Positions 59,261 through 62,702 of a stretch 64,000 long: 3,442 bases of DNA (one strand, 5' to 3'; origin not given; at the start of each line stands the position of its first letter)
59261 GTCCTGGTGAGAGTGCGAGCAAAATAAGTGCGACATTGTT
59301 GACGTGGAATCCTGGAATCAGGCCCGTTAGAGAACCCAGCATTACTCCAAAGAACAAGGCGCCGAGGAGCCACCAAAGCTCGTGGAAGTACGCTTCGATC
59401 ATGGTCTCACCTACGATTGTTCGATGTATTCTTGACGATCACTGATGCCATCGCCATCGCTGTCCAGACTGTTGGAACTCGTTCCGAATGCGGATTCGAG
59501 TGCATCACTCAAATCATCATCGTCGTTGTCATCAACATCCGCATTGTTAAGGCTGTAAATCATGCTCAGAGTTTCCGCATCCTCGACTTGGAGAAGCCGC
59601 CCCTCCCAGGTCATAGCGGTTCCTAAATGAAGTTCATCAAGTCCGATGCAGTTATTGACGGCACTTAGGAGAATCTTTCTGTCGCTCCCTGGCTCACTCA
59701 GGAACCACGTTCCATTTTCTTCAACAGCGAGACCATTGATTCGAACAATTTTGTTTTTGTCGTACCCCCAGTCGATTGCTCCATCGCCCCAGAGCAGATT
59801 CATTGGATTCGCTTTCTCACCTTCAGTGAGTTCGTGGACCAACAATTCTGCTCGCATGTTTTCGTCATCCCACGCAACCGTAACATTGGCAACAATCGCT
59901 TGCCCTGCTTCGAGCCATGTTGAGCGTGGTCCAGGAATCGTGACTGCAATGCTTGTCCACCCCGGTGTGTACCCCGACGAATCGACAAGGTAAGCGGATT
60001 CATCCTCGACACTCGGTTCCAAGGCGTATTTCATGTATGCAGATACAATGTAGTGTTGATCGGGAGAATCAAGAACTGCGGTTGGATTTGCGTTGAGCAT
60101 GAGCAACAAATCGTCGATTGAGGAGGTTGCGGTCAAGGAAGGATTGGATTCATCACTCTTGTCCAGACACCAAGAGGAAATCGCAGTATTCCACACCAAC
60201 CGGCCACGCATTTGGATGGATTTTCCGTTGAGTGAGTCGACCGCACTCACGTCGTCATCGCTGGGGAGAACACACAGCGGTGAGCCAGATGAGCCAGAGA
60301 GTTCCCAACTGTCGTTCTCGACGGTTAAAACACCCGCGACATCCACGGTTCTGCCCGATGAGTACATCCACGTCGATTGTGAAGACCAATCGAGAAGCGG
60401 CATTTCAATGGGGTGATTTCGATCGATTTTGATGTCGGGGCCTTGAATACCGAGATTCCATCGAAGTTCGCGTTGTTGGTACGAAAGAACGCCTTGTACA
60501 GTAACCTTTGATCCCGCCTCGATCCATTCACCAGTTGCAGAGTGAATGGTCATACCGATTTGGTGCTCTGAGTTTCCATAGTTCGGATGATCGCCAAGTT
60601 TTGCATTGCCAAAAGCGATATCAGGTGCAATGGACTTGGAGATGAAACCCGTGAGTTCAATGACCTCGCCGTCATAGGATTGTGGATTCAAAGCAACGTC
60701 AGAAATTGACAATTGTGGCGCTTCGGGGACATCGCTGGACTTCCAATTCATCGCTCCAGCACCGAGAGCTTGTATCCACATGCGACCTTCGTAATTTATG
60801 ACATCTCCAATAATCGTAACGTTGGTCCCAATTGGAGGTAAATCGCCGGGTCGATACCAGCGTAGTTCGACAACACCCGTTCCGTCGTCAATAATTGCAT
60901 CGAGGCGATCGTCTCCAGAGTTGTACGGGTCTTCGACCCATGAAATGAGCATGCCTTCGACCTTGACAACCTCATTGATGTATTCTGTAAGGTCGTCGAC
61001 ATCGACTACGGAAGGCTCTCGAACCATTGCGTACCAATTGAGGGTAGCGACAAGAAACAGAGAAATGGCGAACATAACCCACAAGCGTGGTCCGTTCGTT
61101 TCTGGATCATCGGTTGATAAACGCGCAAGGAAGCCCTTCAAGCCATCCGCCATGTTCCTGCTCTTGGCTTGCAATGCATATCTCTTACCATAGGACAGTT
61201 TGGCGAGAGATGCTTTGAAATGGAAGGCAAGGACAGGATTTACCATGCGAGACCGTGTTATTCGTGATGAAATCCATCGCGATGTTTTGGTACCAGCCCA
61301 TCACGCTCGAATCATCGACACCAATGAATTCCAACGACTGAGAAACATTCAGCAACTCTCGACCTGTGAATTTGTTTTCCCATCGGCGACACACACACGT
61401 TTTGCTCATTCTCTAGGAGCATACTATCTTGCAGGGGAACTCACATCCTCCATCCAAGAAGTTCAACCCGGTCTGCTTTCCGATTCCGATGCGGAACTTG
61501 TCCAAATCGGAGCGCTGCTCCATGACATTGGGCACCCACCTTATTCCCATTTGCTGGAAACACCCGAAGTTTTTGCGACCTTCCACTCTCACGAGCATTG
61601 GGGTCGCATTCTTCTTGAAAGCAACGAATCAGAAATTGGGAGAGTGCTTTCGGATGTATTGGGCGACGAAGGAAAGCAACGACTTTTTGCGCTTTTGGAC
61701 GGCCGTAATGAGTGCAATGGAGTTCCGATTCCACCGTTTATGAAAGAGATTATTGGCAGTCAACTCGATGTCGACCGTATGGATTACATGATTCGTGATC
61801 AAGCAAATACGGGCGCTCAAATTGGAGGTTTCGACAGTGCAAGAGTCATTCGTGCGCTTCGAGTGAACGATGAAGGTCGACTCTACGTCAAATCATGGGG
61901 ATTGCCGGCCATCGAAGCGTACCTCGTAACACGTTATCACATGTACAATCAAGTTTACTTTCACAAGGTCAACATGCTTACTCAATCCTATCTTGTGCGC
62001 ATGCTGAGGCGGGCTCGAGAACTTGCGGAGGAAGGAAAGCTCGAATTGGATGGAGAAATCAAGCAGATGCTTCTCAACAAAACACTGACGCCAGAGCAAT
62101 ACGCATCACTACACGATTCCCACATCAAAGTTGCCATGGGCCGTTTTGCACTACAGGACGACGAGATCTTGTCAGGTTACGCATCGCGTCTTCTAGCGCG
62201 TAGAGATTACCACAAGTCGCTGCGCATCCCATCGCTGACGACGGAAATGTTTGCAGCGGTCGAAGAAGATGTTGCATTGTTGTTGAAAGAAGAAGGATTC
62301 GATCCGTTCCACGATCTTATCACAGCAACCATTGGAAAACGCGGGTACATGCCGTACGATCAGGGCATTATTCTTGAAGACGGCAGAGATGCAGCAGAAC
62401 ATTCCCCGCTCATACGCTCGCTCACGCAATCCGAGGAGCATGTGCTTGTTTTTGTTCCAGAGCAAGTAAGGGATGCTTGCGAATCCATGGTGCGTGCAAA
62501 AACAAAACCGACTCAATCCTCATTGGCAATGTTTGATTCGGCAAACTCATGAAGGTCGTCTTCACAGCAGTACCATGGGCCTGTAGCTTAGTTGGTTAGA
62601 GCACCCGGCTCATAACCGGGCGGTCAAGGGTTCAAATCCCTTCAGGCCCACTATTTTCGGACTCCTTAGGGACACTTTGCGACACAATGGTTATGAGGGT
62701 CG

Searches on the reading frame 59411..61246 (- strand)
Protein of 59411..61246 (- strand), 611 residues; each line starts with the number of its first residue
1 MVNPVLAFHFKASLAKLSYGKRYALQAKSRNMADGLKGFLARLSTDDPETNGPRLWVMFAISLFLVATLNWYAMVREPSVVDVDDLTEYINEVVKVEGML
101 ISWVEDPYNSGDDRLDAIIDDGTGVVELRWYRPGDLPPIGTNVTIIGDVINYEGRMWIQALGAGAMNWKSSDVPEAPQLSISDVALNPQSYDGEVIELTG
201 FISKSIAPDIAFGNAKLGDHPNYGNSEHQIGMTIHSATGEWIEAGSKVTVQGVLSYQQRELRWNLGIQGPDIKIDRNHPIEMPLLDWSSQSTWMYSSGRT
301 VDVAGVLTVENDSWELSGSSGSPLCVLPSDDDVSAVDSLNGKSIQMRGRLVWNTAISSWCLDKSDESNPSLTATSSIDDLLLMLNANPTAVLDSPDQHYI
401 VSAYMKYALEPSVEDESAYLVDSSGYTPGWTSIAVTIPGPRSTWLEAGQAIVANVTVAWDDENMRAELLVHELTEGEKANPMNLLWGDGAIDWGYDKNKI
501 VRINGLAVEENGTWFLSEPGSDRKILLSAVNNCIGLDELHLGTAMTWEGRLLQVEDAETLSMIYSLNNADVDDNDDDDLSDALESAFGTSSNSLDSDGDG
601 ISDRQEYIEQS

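Call 8: search_protein_families(library=pfam, proteins=[window:59411-61246:-], max_evalue=0.001)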
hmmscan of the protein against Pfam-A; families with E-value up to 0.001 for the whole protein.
window:59411-61246:- (611 aa): 0 families

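Call 35: search_protein_families(library=ncbifam, proteins=[window:59411-61246:-], max_evalue=0.001)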
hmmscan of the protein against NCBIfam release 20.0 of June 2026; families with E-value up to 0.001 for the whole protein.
window:59411-61246:- (611 aa): 0 families

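Call 58: find_homologous_proteins(query=window:59411-61246:-, max_evalue=0.001)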
Query window:59411-61246:- (611 aa): 278 proteins with E <= 0.001 among 8000 candidates; the best 120 are listed.
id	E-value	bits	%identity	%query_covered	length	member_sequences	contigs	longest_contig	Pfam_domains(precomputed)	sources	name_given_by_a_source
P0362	0.0e+0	1383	100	100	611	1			-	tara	tara:strand:- start:437 stop:2272 length:1836 start_codon:yes stop_codon:yes gene_type:complete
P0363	0.0e+0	1367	99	100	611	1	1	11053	-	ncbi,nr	ncbi:MAG: hypothetical protein CMA67_06105 [Euryarchaeota archaeon]|nr:hypothetical protein [Euryarc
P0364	0.0e+0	1310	100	95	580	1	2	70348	-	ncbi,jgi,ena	-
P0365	0.0e+0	1306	100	95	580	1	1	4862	-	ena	-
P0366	0.0e+0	1296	99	95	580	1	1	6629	-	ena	-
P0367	0.0e+0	1272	94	96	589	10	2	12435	-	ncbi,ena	-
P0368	0.0e+0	1213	89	96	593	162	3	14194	-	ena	-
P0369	0.0e+0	1159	84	96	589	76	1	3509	PF18884.6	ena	-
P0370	0.0e+0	1155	84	95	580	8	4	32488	PF18884.6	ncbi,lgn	-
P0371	0.0e+0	1126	83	95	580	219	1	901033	PF18884.6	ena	-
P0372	0.0e+0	1103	81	95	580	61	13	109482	-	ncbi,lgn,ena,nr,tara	ncbi:hypothetical protein N9M06_01175 [Candidatus Poseidoniales archaeon]|nr:hypothetical protein [C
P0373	0.0e+0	1102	80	95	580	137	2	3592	-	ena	-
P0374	0.0e+0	1099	80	95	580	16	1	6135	-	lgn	-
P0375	0.0e+0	1082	79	95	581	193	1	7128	-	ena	-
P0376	0.0e+0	1063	78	95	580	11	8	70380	-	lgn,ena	-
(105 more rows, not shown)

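Call 59: search_protein_families(library=pfam, proteins=[window:59411-61246:-], max_evalue=10)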
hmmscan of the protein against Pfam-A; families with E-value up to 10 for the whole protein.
window:59411-61246:- (611 aa): 2 families
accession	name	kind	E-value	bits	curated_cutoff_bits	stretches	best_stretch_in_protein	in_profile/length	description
PF18884.5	TSP3_bac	-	0.019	15.3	25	1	595-606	1-12/22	Bacterial TSP3 repeat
PF02839.19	CBM_5_12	-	0.33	11.4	26.2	1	147-174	11-40/44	Carbohydrate-binding module family 5/12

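Call 73: predict_structure(alignment_id=A2)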
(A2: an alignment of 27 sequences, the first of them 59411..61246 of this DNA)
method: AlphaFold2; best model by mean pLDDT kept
length: 611 residues; sequences in the alignment: 27
mean_pLDDT: 75.9   pTM: 0.40
mean pLDDT of the five models: 75.9, 75.6, 74.8, 73.0, 72.5
residues with pLDDT >= 90: 63; 70-90: 405; 50-70: 96; < 50: 47
segments of 3 or more residues with pLDDT < 50: 1-34, 368-375
pLDDT, mean of each block of 10 residues (from residue 1): 30 27 31 47 51 64 72 63 83 83 68 76 80 71 85 79 78 72 82 82 80 78 66 79 84 80 77 76 76 82 82 78 83 79 78 85 65 52 66 74 85 86 65 84 84 84 82 82 81 75 91 89 90 88 90 79 88 91 90 90 90 77
secondary structure, 60 per line:
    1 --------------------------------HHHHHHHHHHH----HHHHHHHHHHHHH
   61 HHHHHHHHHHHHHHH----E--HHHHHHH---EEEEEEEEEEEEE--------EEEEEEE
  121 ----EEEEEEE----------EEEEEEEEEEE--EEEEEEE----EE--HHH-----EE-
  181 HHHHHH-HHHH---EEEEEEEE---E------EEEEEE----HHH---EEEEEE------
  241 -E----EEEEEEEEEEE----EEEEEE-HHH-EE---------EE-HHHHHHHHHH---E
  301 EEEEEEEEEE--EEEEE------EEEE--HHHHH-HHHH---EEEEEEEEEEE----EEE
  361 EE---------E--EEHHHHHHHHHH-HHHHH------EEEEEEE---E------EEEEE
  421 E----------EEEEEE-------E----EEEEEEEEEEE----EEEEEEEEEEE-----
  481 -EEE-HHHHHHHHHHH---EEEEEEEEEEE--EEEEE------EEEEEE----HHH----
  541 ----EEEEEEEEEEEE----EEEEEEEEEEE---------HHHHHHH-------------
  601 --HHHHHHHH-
elements in order: H33-43 H48-75 H83-89 E93-105 E114-120 E125-131 E142-152 E155-161 H181-186 H188-191 E195-202 E213-218 E229-234 E247-257 E262-267 H287-296 E300-310 E313-317 E324-327 H330-334 H336-339 E343-353 E358-362 H377-386 H388-392 E399-405 E416-421 E432-437 E450-460 E465-475 E482-484 H486-496 E500-510 E513-517 E524-529 E545-556 E561-571 H581-587 H603-610
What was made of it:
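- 59411..61153 (-): TM-anchored extracellular tandem OB-fold protein (580 aa from the conserved Met32; the ORF extends to 61246), 8 nt upstream of TctA. AF2 model pLDDT 75.9 (call 73).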

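Call 78: fold_search(model_id=the predicted structure, library=pdb)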
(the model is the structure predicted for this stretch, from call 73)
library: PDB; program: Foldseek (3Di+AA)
matches with E <= 10: 1422; with E <= 0.001: 122
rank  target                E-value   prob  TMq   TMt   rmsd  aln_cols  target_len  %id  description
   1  5z7d_C                1.1e-10  1.00  0.17  0.24  15.8       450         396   11  p204HINab-dsDNA complex structure (released 2019-01-30)
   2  8u5y_A                2.6e-09  1.00  0.19  0.17  30.4       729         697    9  human RADX trimer bound to ssDNA (released 2023-10-11)
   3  5z7d_A                5.8e-09  1.00  0.15  0.22  19.2       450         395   11  p204HINab-dsDNA complex structure (released 2019-01-30)
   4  9pd4_N                3.2e-08  1.00  0.16  0.21  21.5       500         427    8  NER dual incision complex - DuIM (released 2026-02-18)
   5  4gop_C                4.0e-08  1.00  0.18  0.24  20.3       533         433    9  Structure and Conformational Change of a Replication Protein A Heterotrimer Bound to ssDNA (released 2012-11-28)
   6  6w6w_A                3.6e-07  1.00  0.16  0.12  23.6       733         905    8  Cryo-EM structure of CST bound to telomeric single-stranded DNA (released 2020-06-03)
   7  8d0b_A                3.8e-07  1.00  0.18  0.11  25.8       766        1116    9  Human CST-DNA polymerase alpha/primase preinitiation complex bound to 4xTEL-foldback template (released 2022-06-22)
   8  1jb7_A                7.0e-07  1.00  0.16  0.20  19.4       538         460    8  DNA G-Quartets in a 1.86 A Resolution Structure of an Oxytricha nova Telomeric Protein-DNA Complex (released 2001-06-11)
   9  7ypo_A                7.8e-07  1.00  0.18  0.26  13.1       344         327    8  Cryo-EM structure of baculovirus LEF-3 in complex with ssDNA (released 2023-01-25)
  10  3kjo_A                1.2e-06  1.00  0.19  0.33   9.1       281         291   13  Crystal Structure of hPOT1V2-dTrUd(AGGGTTAG) (released 2010-01-19)
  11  3kjp_A                1.6e-06  1.00  0.18  0.32  12.4       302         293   12  Crystal Structure of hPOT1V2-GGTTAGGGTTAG (released 2010-01-19)
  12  3u58_B                1.6e-06  1.00  0.14  0.34  10.5       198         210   12  Crystal Structure of the Tetrahymena telomerase processivity factor Teb1 AB (released 2011-12-28)
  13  8i6k_A                1.7e-06  1.00  0.15  0.35   9.4       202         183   13  Structure of hMNDA HIN with dsDNA (released 2023-07-19)
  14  3u58_A                1.9e-06  1.00  0.14  0.34  10.6       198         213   13  Crystal Structure of the Tetrahymena telomerase processivity factor Teb1 AB (released 2011-12-28)
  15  7qxb_P                2.1e-06  1.00  0.18  0.36  12.3       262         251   13  Cryo-EM map of human telomerase-DNA-TPP1-POT1 complex (sharpened map) (released 2022-03-02)
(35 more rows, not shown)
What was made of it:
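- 59411..61153 (-): The 50 best Foldseek PDB matches listed are OB-fold nucleic-acid binders or close relatives of that fold: HIN-200, RADX, RPA70, CST, POT1, LEF-3 (call 78).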

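Call 100: search_protein_families(library=padloc, proteins=[window:59411-61153:-], max_evalue=0.001)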
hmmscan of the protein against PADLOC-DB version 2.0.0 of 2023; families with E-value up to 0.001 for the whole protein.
window:59411-61153:- (580 aa): 0 families

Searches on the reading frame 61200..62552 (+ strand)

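Call 8: search_protein_families(library=pfam, proteins=[window:61200-62552:+], max_evalue=0.001)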
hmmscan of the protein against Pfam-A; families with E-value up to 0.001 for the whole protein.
window:61200-62552:+ (450 aa): 2 families
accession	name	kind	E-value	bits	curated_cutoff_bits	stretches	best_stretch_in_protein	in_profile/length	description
PF01966.28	HD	-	8.8e-13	49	22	1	67-146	1-73/116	HD domain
PF19276.4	HD_assoc_2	-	2.5e-08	34.1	23.1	1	211-274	1-63/222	HD associated region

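Call 35: search_protein_families(library=ncbifam, proteins=[window:61200-62552:+], max_evalue=0.001)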
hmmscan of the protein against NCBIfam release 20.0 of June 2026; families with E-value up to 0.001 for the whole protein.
window:61200-62552:+ (450 aa): 7 families
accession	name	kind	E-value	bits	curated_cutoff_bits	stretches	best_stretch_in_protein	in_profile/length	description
TIGR01353.1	dGTP_triPase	subfamily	3.8e-10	39.9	152.35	1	36-118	10-92/389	dGTP triphosphohydrolase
NF041026.1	antiphage_dGTPase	exception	4.8e-08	32.5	400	1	21-118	15-106/425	anti-phage deoxyguanosine triphosphatase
NF003701.1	PRK05318.1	subfamily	6.9e-07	28.5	383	1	33-117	22-107/426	anti-phage deoxyguanosine triphosphatase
NF002829.0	PRK03007.1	equivalog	1.4e-06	27.5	385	1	34-117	36-108/425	deoxyguanosinetriphosphate triphosphohydrolase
NF002205.0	PRK01096.1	equivalog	2.2e-06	27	439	1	34-120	31-122/444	deoxyguanosinetriphosphate triphosphohydrolase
TIGR00277.1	HDIG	domain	0.00042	20.1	27.6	0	70-135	8-61/84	HDIG domain-containing metalloprotein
NF003429.0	PRK04926.1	equivalog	0.00051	19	405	1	34-120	35-129/500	dGTPase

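Call 100: search_protein_families(library=padloc, proteins=[window:61200-62552:+], max_evalue=0.001)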
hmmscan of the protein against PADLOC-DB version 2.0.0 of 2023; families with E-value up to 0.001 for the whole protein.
window:61200-62552:+ (450 aa): 1 family
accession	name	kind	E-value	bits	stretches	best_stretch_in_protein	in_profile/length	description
PDLC02374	dGTPase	-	7.4e-12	43.3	1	34-118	44-117/395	-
